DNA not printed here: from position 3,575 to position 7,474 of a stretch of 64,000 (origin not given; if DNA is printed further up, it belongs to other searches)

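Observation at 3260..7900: Four-exon Patched/NPC1-like sterol-sensing-domain transporter (1481 aa) with three short introns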

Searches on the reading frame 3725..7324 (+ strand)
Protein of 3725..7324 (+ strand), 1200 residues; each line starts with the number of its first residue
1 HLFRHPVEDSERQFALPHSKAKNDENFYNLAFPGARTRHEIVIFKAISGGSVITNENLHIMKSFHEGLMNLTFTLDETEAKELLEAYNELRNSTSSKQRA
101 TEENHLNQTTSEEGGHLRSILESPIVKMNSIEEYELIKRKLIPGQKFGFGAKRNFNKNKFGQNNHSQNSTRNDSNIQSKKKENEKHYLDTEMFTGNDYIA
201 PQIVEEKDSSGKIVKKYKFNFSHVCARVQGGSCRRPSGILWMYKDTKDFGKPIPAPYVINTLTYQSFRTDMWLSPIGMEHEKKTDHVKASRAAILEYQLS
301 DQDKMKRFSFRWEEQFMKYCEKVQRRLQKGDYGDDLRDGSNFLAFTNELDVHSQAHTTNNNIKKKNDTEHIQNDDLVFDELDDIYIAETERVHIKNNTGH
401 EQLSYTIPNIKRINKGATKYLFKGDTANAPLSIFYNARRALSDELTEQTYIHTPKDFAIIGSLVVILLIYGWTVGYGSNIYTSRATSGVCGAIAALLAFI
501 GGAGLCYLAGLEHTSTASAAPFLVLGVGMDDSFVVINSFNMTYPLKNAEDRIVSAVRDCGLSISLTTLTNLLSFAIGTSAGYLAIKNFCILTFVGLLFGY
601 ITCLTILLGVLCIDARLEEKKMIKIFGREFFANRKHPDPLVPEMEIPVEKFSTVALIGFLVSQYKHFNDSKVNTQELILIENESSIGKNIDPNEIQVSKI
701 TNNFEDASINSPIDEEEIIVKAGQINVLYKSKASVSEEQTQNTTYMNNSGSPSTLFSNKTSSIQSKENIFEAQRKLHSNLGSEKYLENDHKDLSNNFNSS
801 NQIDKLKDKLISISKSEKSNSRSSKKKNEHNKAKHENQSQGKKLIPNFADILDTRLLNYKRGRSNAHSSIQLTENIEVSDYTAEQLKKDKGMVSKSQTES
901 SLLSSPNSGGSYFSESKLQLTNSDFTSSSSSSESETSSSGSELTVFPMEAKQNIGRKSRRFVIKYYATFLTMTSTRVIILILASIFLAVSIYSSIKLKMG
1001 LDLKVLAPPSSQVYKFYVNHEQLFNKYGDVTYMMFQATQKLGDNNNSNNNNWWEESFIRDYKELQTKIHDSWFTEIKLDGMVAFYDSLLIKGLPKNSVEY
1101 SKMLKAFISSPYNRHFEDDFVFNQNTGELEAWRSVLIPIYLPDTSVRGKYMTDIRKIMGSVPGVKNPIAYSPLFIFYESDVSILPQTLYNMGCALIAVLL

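Call 64: search_protein_representatives(protein=window:3725-7324:+)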
Query: 1200 residues. Proteins with E-value up to 0.001 (for the whole library): 2353; up to 1e-10: 786; up to 1e-30: 53. The best 150 are listed.
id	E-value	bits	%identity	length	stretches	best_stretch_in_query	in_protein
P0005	0.0e+00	1657.8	67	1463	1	1-1200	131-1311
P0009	0.0e+00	1208.0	55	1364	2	137-1200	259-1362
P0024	1.4e-112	394.0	40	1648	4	433-628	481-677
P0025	3.6e-68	246.9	35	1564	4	432-622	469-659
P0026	6.2e-61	222.9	36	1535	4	432-623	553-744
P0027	7.2e-58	212.8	34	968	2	443-623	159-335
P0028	1.3e-56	208.6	33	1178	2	427-622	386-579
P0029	1.5e-55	205.1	32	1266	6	435-620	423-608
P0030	6.8e-55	202.9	35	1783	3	547-623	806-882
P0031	1.6e-53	198.4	33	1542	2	425-621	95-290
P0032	2.1e-51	191.4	33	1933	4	423-623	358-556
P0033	1.2e-50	188.9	32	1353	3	438-621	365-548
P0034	2.3e-50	187.9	32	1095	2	433-622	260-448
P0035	6.6e-50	186.4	32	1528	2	427-653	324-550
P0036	8.2e-50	186.1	34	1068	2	433-618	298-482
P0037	1.5e-49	185.3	32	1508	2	427-622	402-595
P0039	2.5e-49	184.5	32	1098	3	435-621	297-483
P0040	5.7e-48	180.0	35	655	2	931-1199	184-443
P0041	7.4e-48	179.6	34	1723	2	430-620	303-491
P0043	2.8e-47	177.7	32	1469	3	544-627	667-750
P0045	4.5e-46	173.7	30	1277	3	431-620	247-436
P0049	2.4e-40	154.7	34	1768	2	430-618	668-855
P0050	2.6e-40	154.6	32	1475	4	435-619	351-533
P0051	7.1e-40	153.2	33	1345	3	432-621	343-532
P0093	6.5e-27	110.3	38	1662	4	545-617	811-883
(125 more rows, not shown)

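Call 65: list_cluster_members(proteins=[P0024, P0025, P0026, P0027, P0028, P0029, P0030, P0031, P0032, P0033])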
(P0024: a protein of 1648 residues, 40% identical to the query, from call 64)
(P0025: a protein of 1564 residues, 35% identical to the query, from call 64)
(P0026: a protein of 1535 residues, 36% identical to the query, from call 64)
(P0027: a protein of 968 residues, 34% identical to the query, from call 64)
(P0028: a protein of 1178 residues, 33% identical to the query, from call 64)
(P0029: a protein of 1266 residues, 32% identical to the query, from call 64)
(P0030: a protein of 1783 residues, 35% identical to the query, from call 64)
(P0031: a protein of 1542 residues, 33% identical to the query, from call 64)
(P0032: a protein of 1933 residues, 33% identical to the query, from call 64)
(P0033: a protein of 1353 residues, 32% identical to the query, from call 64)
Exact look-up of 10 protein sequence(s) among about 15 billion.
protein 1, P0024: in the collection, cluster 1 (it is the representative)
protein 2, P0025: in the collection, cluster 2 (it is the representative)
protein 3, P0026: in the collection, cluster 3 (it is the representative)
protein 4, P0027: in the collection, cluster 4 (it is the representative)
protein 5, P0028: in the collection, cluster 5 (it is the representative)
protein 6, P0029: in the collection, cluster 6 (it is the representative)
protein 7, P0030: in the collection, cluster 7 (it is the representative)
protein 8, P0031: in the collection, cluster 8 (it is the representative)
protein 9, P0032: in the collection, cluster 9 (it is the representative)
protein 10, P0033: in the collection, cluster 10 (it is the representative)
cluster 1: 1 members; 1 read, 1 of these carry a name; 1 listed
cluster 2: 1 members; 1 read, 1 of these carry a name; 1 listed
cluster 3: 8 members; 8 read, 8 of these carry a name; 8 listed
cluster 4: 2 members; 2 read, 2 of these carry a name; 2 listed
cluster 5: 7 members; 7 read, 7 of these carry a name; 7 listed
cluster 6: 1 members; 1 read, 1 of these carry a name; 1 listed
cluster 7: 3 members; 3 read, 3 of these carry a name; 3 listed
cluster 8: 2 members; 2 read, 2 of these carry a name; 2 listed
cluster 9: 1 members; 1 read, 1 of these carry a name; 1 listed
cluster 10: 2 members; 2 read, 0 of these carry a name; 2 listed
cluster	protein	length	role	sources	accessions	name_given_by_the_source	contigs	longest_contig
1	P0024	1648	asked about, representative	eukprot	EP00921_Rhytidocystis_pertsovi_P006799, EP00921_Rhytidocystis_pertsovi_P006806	GHVQ01011501.1.p1 GENE.GHVQ01011501.1~~GHVQ01011501.1.p1 ORF type:complete len:1649 ...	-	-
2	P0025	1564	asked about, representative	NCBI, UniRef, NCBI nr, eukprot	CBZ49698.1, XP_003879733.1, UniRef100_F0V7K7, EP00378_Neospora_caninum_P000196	sterol sensing 5-transmembrane protein, related [Neospora caninum Liverpool] | Sterol sensing 5-transmembrane protein, related n=1 Tax=Neospora caninum (strain ... | XP_003879733.1 sterol sensing 5-transmembrane protein, related [Neospora caninum ...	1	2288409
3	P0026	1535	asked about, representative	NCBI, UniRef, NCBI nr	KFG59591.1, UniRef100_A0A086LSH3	Sterol-sensing domain of SREBP cleavage-activation domain-containing protein [Toxoplasma ... | Sterol-sensing domain of SREBP cleavage-activation domain-containing protein n=1 ...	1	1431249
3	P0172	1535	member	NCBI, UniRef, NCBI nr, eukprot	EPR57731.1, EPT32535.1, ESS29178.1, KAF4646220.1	Sterol-sensing domain of SREBP cleavage-activation domain-containing protein [Toxoplasma ... | Sterol-sensing domain of SREBP cleavage-activation domain-containing protein n=11 ... | XP_018638560.1 Sterol-sensing domain of SREBP cleavage-activation domain-containing ...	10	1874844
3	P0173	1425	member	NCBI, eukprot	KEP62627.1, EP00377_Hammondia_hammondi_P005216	UNVERIFIED_CONTAM: Sterol-sensing domain of SREBP cleavage-activation domain-containing ... | XP_008886833.1 Sterol-sensing domain of SREBP cleavage-activation domain-containing ...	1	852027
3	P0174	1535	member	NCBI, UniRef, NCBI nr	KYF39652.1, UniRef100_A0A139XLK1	Sterol-sensing domain of SREBP cleavage-activation domain-containing protein [Toxoplasma ... | Sterol-sensing domain of SREBP cleavage-activation domain-containing protein n=1 ...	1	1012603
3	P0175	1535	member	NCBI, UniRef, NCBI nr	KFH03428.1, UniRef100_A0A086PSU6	Sterol-sensing domain of SREBP cleavage-activation domain-containing protein [Toxoplasma ... | Sterol-sensing domain of SREBP cleavage-activation domain-containing protein n=1 ...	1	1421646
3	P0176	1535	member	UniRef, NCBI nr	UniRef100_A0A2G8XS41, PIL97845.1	Sterol-sensing domain of SREBP cleavage-activation domain-containing protein n=1 ... | Sterol-sensing domain of SREBP cleavage-activation domain-containing protein [Toxoplasma ...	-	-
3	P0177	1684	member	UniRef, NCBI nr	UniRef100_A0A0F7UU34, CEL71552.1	Multidrug resistance-associated protein,putative n=12 Tax=Toxoplasma gondii TaxID=5811 ... | TPA: multidrug resistance-associated protein,putative [Toxoplasma gondii VEG]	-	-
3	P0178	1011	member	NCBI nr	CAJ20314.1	hypothetical protein TgIa.0610 [Toxoplasma gondii RH]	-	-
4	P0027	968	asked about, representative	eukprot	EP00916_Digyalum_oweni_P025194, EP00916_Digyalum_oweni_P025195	GHVL01041554.1.p1 GENE.GHVL01041554.1~~GHVL01041554.1.p1 ORF type:complete len:1097 ...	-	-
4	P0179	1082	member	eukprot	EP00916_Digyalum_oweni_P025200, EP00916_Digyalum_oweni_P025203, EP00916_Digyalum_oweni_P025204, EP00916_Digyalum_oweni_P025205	GHVL01041562.1.p1 GENE.GHVL01041562.1~~GHVL01041562.1.p1 ORF type:complete len:1083 ...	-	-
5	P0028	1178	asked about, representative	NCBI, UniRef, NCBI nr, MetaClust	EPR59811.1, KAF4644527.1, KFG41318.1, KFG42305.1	patched family protein [Toxoplasma gondii GAB2-2007-GAL-DOM2] | Patched family protein n=5 Tax=Toxoplasma gondii TaxID=5811 RepID=S7UP99_TOXGG | patched family protein [Toxoplasma gondii GT1]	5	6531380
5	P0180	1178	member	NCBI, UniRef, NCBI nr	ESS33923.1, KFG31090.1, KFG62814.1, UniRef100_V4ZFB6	patched family protein [Toxoplasma gondii RUB] | Patched family domain-containing protein,conserved n=3 Tax=Toxoplasma gondii TaxID=5811 ... | patched family protein [Toxoplasma gondii VEG]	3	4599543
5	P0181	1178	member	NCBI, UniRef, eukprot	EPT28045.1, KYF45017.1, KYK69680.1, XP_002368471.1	patched family protein [Toxoplasma gondii TgCatPRC2] | Niemann-Pick type C1-related protein n=4 Tax=Toxoplasma gondii TaxID=5811 RepID=NCR1_TOXGM | XP_002368471.1 patched family protein [Toxoplasma gondii ME49]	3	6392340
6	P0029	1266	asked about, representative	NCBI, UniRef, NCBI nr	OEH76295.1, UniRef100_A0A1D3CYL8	lipid sterol:h+ related protein [Cyclospora cayetanensis] | Lipid sterol:h+ related protein n=1 Tax=Cyclospora cayetanensis TaxID=88456 ...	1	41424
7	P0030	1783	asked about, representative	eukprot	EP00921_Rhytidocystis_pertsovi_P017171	GHVQ01026973.1.p1 GENE.GHVQ01026973.1~~GHVQ01026973.1.p1 ORF type:complete len:1784 ...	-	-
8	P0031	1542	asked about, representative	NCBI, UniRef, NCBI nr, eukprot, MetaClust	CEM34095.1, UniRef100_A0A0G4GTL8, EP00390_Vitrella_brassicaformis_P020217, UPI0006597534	unnamed protein product [Vitrella brassicaformis CCMP3155] | SSD domain-containing protein n=2 Tax=Vitrella brassicaformis TaxID=1169539 ... | CEM34095.1 unnamed protein product [Vitrella brassicaformis CCMP3155]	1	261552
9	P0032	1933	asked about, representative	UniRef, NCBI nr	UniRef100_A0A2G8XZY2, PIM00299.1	Patched family protein n=1 Tax=Toxoplasma gondii COUG TaxID=1074873 RepID=A0A2G8XZY2_TOXGO | patched family protein [Toxoplasma gondii COUG]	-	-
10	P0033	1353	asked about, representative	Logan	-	-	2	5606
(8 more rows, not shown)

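Call 70: list_cluster_members(proteins=[P0049, P0043, P0051, P0045, P0039, P0093, P0050, P0041, P0037, P0040])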
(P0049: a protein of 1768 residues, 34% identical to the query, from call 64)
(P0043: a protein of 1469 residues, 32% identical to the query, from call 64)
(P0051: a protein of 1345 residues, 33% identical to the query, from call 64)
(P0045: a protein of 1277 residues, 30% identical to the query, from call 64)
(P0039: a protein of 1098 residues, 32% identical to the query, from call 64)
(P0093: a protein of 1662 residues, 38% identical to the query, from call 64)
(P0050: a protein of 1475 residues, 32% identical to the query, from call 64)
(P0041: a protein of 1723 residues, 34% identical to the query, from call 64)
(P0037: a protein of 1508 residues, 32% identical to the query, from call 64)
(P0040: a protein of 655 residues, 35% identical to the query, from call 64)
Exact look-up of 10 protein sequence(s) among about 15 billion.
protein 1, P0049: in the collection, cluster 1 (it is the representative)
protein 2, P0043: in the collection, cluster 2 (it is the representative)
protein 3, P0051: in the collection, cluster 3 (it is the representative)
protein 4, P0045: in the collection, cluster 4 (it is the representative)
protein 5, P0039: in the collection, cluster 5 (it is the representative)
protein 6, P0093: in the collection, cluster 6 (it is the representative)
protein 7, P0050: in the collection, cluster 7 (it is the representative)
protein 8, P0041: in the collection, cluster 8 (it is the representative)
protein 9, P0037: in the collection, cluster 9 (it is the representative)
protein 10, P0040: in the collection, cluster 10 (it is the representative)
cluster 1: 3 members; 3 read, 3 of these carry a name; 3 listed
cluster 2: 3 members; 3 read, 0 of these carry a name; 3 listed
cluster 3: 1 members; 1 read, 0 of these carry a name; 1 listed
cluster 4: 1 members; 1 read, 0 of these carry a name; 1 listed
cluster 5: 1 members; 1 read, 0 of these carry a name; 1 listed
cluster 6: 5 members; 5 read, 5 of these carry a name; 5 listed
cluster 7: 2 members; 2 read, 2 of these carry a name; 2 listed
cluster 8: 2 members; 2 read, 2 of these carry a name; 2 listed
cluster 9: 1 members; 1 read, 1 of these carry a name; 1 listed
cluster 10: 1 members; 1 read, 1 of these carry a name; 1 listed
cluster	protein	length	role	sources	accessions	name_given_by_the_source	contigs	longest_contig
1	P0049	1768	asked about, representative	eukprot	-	GHVT01075888.1.p1 GENE.GHVT01075888.1~~GHVT01075888.1.p1 ORF type:complete len:1769 ...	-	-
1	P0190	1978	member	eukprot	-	GHVT01075889.1.p1 GENE.GHVT01075889.1~~GHVT01075889.1.p1 ORF type:complete len:1979 ...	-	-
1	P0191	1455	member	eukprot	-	GHVT01075897.1.p1 GENE.GHVT01075897.1~~GHVT01075897.1.p1 ORF type:complete len:1456 ...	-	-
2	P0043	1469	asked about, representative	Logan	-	-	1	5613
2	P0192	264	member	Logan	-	-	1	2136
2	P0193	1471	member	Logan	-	-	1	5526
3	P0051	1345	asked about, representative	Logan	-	-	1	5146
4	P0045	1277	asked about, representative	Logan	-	-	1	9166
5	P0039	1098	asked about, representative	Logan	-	-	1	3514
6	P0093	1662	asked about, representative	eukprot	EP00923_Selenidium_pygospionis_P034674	GHVN01060344.1.p1 GENE.GHVN01060344.1~~GHVN01060344.1.p1 ORF type:complete len:1663 ...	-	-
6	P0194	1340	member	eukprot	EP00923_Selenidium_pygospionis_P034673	GHVN01060343.1.p1 GENE.GHVN01060343.1~~GHVN01060343.1.p1 ORF type:complete len:1341 ...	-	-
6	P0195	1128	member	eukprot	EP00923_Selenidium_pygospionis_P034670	GHVN01060340.1.p1 GENE.GHVN01060340.1~~GHVN01060340.1.p1 ORF type:complete len:1129 ...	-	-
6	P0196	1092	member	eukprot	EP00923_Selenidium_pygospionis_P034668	GHVN01060338.1.p1 GENE.GHVN01060338.1~~GHVN01060338.1.p1 ORF type:complete len:1093 ...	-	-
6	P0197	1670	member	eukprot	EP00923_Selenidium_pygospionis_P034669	GHVN01060339.1.p1 GENE.GHVN01060339.1~~GHVN01060339.1.p1 ORF type:complete len:1671 ...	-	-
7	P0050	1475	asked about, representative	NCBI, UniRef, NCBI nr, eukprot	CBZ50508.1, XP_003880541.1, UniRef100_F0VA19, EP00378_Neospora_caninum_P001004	putative patched transmembrane domain-containing protein [Neospora caninum Liverpool] | Putative patched transmembrane domain-containing protein n=1 Tax=Neospora caninum (strain ... | XP_003880541.1 putative patched transmembrane domain-containing protein [Neospora caninum ...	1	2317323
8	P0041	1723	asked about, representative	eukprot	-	GHVT01034615.1.p1 GENE.GHVT01034615.1~~GHVT01034615.1.p1 ORF type:complete len:1724 ...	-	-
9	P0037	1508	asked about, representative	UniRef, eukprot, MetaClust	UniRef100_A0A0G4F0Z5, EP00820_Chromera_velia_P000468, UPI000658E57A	SSD domain-containing protein n=1 Tax=Chromera velia CCMP2878 TaxID=1169474 ... | Cvel_14507.t1-p1 / transcript=Cvel_14507.t1 / gene=Cvel_14507 / ... | status=active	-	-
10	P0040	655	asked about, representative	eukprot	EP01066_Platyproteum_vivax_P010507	Platyproteum_vivax@DN4707_c0_g1_i1.p1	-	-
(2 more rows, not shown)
